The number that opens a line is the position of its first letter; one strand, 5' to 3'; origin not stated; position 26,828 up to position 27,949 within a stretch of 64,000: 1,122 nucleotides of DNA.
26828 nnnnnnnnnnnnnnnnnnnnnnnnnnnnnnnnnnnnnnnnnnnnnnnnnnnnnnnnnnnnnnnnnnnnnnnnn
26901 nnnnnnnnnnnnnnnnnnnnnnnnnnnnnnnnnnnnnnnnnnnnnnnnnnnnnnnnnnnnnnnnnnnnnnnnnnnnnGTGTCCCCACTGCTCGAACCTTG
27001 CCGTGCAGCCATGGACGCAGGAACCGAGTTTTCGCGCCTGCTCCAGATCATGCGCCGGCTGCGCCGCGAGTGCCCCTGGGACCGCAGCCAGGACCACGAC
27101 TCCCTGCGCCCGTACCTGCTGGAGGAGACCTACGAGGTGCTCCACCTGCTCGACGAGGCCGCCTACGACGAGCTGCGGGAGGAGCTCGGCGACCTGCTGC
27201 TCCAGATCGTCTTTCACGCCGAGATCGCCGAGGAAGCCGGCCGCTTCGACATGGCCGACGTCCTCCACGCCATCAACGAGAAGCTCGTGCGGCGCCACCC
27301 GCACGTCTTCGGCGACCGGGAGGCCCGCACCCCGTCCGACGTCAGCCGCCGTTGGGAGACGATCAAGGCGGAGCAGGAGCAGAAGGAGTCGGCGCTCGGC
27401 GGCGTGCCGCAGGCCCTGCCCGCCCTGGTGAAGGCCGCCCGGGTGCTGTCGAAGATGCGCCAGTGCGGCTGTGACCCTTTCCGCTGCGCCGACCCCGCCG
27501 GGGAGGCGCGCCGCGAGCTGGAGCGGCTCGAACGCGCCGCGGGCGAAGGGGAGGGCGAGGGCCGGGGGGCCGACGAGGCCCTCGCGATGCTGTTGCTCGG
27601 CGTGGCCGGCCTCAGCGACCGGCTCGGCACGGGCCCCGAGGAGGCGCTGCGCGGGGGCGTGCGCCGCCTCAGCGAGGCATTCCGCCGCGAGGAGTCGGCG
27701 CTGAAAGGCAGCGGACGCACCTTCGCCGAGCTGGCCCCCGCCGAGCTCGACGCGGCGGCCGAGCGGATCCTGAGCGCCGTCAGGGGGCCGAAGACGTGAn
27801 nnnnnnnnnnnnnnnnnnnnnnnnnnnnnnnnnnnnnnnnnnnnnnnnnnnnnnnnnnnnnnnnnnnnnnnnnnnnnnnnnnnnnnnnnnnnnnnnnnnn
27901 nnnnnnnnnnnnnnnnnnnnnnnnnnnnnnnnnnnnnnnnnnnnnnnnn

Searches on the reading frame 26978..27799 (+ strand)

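Call 63: search_protein_families(library=pfam, proteins=[window:26978-27799:+], max_evalue=0.00001)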
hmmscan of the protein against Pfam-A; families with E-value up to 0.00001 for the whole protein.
window:26978-27799:+ (273 aa): 1 family
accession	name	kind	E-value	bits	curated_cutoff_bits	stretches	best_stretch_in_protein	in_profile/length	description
PF03819.22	MazG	-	3.4e-27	94.9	22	1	38-111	1-74/74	MazG nucleotide pyrophosphohydrolase domain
